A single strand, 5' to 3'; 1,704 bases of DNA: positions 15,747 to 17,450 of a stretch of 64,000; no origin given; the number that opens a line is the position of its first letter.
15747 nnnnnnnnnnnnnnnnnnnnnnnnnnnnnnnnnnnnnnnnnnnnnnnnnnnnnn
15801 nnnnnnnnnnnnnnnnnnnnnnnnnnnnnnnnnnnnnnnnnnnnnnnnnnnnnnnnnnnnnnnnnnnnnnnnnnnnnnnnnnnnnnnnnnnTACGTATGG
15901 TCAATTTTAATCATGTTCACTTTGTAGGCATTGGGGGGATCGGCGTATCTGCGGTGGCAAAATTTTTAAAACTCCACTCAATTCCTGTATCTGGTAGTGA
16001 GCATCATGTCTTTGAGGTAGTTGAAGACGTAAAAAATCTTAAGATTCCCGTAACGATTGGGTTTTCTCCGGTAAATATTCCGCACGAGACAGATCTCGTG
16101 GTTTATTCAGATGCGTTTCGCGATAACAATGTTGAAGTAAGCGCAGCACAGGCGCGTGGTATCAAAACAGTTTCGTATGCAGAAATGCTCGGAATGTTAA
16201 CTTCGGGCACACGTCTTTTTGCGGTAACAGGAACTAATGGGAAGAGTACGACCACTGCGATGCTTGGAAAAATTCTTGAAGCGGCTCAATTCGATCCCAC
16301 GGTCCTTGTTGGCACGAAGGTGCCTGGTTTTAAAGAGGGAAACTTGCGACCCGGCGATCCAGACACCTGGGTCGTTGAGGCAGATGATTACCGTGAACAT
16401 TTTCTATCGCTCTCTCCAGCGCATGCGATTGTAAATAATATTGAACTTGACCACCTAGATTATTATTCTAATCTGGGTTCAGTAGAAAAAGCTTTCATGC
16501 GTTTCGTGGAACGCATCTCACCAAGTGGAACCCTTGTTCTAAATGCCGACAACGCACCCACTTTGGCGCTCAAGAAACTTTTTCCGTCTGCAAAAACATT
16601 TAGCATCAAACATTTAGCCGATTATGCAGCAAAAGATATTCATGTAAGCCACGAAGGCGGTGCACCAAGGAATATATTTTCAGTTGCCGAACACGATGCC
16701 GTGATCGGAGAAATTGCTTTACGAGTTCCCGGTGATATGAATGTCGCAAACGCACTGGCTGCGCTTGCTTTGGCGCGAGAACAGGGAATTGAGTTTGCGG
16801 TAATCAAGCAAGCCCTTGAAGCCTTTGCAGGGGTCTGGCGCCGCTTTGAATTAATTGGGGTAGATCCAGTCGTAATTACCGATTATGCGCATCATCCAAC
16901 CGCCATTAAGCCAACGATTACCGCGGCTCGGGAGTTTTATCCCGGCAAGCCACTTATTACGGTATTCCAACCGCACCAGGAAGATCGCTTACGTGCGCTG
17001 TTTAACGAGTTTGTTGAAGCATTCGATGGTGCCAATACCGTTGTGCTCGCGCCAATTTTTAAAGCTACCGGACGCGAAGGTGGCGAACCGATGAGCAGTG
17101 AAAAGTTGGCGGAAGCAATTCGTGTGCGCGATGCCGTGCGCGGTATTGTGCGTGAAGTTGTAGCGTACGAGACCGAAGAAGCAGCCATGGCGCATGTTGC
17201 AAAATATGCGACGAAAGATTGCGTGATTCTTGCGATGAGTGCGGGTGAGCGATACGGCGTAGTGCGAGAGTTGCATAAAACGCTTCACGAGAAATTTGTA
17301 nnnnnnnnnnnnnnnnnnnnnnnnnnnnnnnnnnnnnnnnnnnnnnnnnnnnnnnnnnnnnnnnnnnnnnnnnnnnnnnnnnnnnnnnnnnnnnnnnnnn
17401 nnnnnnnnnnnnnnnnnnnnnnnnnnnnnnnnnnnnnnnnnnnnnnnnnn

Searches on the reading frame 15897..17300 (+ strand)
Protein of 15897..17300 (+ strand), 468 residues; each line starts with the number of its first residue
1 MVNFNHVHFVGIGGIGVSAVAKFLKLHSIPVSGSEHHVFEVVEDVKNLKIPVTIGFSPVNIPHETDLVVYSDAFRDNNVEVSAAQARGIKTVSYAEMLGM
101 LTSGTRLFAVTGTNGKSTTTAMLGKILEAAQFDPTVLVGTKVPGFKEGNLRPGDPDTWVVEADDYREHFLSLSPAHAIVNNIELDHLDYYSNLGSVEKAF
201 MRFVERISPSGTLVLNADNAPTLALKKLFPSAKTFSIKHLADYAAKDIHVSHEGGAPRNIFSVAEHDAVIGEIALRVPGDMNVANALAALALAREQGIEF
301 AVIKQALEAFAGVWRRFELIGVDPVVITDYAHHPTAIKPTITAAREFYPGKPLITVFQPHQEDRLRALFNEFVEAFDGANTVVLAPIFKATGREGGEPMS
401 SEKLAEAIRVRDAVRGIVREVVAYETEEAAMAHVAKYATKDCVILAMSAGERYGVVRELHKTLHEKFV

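Call 9: search_protein_families(library=pfam, proteins=[window:15897-17300:+], max_evalue=0.001)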
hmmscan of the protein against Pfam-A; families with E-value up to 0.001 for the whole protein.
window:15897-17300:+ (468 aa): 3 families
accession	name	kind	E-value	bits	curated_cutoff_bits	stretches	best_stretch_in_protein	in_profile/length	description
PF08245.18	Mur_ligase_M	-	1e-27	97.8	24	1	110-293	1-200/200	Mur ligase middle domain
PF02875.26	Mur_ligase_C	-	1.1e-20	75.2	28.4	1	315-450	1-127/127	Mur ligase, glutamate ligase domain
PF01225.30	Mur_ligase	-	2.8e-17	63.3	21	1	6-103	1-92/95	Mur ligase family, catalytic domain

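Call 39: search_protein_families(library=ncbifam, proteins=[window:15897-17300:+], max_evalue=0.00001)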
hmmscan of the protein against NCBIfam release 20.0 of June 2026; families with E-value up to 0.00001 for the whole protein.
window:15897-17300:+ (468 aa): 24 families
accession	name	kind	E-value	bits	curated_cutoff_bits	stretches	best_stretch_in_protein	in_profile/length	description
TIGR01082.1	murC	equivalog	3.7e-110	369.1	335.1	1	6-459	1-448/449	UDP-N-acetylmuramate--L-alanine ligase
NF011171.0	PRK14573.1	equivalog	3e-58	197.4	1015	1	4-455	4-440/809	bifunctional UDP-N-acetylmuramate--L-alanine ligase/D-alanine--D-alanine ligase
TIGR01081.1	mpl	equivalog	4.8e-44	151.1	388.7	1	6-363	1-362/448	UDP-N-acetylmuramate:L-alanyl-gamma-D-glutamyl-meso-diaminopimelate ligase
NF001126.0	PRK00139.1-4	equivalog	5.1e-32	111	373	1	176-357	196-374/486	UDP-N-acetylmuramoyl-L-alanyl-D-glutamate--2,6-diaminopimelate ligase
TIGR01087.1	murD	equivalog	1.3e-30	106.9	211.95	1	7-321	2-312/441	UDP-N-acetylmuramoyl-L-alanine--D-glutamate ligase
TIGR01085.1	murE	subfamily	1.6e-28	99.9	257.3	2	176-357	180-364/472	UDP-N-acetylmuramyl-tripeptide synthetase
NF053645.1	pMurC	equivalog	2.1e-27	96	560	2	9-135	3-132/492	pseudomurein biosynthesis peptide ligase pMurC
NF008896.0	PRK11929.1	equivalog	1.6e-25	89.1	1023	1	176-357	204-391/965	bifunctional UDP-N-acetylmuramoyl-L-alanyl-D-glutamate--2,6-diaminopimelate ligase MurE/UDP-N-acetylmuramoyl-tripeptide--D-alanyl-D-alanine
NF001124.0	PRK00139.1-2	equivalog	2e-25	89.5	476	1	177-357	202-383/500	UDP-N-acetylmuramoyl-L-alanyl-D-glutamate--2,6-diaminopimelate ligase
NF053648.1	pMurE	equivalog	2.3e-24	86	600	1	172-349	188-353/464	pseudomurein biosynthesis peptide ligase pMurE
NF001123.0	PRK00139.1-1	equivalog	8.9e-21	74.1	586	1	175-457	198-473/493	UDP-N-acetylmuramoyl-L-alanyl-D-glutamate--2,6-diaminopimelate ligase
TIGR01143.1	murF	subfamily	1.3e-20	73.8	288.6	1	173-346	149-320/418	UDP-N-acetylmuramoyl-tripeptide--D-alanyl-D-alanine ligase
TIGR02068.2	cya_phycin_syn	equivalog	1.7e-15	56.1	850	1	177-443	568-843/862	cyanophycin synthetase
NF053647.1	pMurD2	equivalog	7.6e-14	51.4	550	1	10-227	6-223/405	pseudomurein biosynthesis peptide ligase pMurD2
NF010623.0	PRK14016.1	subfamily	2.3e-13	49.2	877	1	177-398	569-806/871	cyanophycin synthetase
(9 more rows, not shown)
